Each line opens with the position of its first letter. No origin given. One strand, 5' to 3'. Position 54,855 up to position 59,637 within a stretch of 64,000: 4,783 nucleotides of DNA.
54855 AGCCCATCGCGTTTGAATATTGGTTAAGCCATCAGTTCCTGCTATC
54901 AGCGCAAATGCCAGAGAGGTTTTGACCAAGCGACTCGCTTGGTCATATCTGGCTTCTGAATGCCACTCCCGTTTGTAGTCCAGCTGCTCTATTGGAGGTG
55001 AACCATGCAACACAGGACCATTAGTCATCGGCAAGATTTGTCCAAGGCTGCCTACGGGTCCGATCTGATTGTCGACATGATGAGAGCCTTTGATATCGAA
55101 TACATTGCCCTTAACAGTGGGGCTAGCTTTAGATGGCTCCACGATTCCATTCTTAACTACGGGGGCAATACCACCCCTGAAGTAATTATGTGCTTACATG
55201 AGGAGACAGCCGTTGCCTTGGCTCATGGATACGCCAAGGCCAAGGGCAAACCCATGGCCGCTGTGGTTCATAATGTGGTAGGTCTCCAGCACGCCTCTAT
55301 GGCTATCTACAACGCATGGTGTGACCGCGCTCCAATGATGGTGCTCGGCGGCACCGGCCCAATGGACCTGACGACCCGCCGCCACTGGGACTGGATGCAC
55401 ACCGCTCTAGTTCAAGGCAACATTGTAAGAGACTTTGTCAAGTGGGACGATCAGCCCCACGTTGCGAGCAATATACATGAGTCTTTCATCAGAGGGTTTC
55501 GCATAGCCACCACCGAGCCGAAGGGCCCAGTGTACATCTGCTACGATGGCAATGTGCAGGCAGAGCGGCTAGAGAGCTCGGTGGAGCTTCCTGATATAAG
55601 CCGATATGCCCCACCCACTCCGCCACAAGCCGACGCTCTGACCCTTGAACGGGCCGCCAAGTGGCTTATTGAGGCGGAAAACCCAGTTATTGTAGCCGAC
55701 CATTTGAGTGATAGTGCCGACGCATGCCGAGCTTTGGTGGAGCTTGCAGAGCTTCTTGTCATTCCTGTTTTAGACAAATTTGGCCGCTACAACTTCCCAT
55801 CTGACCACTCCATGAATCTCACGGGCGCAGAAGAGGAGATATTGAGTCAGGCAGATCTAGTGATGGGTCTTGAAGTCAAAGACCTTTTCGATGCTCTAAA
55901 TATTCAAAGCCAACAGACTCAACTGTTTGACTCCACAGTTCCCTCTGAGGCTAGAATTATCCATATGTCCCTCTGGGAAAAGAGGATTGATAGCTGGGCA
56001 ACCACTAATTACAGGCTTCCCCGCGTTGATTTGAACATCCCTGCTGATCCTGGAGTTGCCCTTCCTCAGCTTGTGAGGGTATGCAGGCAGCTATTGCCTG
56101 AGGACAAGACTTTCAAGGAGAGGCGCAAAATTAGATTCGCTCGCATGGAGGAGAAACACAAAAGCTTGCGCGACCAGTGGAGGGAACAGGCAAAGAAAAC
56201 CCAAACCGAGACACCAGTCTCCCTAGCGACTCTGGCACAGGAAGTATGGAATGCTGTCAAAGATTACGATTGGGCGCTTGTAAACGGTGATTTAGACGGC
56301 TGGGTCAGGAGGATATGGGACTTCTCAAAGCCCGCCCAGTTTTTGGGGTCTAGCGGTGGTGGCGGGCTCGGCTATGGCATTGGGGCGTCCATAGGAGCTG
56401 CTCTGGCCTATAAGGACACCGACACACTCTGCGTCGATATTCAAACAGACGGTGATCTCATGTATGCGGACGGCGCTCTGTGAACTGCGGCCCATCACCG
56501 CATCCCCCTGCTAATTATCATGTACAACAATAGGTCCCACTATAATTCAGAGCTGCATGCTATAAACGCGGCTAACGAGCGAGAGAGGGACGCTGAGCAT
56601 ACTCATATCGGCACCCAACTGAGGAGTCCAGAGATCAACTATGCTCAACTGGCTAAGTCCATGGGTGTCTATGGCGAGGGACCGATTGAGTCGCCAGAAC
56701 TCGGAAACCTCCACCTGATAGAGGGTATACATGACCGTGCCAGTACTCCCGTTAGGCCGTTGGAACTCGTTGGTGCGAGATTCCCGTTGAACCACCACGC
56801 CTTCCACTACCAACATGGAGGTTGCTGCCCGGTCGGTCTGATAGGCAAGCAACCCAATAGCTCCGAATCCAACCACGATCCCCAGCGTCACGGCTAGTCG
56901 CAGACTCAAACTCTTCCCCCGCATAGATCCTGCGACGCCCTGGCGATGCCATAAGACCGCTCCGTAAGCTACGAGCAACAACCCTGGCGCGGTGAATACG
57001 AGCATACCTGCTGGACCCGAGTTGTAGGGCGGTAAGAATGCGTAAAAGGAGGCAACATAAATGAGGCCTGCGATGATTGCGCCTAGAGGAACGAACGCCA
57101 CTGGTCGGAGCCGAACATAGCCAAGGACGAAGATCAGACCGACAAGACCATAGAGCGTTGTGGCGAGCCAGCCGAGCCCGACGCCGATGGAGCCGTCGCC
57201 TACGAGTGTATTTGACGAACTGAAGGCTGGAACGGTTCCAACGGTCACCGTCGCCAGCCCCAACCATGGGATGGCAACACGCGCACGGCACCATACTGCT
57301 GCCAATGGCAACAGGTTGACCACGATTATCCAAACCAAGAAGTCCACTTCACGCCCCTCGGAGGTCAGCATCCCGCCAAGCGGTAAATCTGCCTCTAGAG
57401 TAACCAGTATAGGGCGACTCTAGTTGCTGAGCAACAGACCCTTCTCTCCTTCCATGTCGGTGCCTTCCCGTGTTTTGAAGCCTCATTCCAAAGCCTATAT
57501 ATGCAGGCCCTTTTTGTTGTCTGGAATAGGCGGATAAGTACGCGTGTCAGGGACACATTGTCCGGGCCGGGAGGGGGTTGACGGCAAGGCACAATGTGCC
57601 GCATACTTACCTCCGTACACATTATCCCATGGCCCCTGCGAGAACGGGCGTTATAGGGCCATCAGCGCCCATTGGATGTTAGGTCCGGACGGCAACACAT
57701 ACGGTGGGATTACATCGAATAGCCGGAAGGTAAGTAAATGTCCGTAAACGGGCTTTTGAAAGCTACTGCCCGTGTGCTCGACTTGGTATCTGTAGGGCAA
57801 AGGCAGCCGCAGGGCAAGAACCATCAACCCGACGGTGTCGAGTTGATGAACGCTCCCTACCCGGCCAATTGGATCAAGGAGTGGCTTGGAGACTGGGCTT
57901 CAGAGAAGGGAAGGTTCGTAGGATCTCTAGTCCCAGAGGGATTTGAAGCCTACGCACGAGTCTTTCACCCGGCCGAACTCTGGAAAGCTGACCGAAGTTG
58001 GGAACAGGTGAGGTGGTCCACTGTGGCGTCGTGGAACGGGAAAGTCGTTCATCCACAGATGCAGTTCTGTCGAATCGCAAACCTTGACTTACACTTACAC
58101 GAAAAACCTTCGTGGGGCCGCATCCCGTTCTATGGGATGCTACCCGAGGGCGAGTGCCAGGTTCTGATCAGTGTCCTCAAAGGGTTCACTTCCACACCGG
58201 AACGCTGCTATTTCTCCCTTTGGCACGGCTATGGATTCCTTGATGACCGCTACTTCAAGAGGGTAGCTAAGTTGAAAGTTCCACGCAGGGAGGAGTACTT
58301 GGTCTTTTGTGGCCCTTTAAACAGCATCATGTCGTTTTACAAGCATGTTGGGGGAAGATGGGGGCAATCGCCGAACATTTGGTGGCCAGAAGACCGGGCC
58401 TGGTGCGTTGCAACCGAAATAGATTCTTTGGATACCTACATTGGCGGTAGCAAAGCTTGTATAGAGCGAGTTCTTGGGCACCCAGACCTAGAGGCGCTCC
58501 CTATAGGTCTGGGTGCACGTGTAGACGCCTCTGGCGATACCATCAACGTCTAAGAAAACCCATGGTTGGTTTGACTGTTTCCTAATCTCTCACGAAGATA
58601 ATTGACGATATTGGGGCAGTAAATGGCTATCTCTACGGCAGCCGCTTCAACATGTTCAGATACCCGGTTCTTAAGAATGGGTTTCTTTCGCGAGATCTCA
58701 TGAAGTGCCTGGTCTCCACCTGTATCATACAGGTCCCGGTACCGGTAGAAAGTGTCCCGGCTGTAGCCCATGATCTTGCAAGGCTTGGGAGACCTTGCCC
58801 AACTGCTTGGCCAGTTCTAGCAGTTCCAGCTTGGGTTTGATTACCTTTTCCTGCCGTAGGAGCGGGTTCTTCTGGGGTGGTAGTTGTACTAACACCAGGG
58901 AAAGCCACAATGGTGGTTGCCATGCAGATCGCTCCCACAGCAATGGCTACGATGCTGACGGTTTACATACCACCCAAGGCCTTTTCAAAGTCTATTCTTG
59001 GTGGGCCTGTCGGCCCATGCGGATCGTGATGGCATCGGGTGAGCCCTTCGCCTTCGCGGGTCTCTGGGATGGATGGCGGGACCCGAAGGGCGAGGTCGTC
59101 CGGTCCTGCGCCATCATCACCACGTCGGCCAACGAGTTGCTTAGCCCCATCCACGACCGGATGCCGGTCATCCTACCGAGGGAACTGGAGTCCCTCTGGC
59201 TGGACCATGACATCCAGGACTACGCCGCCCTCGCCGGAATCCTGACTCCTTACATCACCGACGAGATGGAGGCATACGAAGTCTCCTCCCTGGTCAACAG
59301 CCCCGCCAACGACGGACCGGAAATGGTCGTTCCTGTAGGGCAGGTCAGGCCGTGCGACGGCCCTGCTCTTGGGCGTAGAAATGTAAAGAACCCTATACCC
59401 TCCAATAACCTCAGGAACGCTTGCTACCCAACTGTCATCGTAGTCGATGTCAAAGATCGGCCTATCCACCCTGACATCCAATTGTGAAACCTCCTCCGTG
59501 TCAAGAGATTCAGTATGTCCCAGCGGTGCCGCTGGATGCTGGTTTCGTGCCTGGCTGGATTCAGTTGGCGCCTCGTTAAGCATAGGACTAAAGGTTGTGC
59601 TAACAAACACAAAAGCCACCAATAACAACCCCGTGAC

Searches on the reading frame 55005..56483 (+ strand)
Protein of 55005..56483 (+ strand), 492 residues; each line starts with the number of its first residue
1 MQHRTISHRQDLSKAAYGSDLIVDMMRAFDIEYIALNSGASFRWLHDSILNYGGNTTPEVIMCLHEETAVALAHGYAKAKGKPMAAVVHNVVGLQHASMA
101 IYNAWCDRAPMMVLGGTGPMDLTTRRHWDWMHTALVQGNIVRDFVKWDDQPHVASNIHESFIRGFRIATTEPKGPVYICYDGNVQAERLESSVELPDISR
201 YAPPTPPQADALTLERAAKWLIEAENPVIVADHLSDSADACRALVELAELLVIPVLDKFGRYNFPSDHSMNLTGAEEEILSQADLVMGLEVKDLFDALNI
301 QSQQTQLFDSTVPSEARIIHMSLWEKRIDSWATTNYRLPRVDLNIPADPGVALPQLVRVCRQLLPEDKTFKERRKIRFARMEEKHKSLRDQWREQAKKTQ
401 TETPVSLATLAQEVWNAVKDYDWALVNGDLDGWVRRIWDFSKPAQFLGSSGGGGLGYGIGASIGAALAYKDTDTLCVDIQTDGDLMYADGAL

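Call 15: search_protein_families(library=pfam, proteins=[window:55005-56483:+], max_evalue=0.00001)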
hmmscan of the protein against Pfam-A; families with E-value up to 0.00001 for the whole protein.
window:55005-56483:+ (492 aa): 3 families
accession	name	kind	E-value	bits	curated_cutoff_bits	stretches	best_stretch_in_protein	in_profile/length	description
PF02776.23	TPP_enzyme_N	-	3.4e-19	69.2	26.8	1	18-124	3-106/119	Thiamine pyrophosphate enzyme, N-terminal TPP binding domain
PF00205.28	TPP_enzyme_M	-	1.2e-09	38.5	30.4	1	214-331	1-119/137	Thiamine pyrophosphate enzyme, central domain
PF02775.26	TPP_enzyme_C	-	2.1e-07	31.3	21.9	1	428-487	3-60/151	Thiamine pyrophosphate enzyme, C-terminal TPP binding domain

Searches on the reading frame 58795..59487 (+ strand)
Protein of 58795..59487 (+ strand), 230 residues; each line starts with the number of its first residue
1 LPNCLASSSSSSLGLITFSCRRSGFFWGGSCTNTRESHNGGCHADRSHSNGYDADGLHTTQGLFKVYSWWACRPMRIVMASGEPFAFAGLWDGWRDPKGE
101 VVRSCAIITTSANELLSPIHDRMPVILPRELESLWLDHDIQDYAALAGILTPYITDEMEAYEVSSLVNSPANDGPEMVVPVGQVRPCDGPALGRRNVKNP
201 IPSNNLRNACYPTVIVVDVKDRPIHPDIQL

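Call 15: search_protein_families(library=pfam, proteins=[window:58795-59487:+], max_evalue=0.00001)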
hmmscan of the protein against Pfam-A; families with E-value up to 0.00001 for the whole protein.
window:58795-59487:+ (230 aa): 1 family
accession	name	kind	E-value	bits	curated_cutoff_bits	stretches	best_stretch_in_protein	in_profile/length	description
PF02586.19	SRAP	-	8.3e-29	101.1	27.1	1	73-170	117-214/214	SOS response associated peptidase (SRAP)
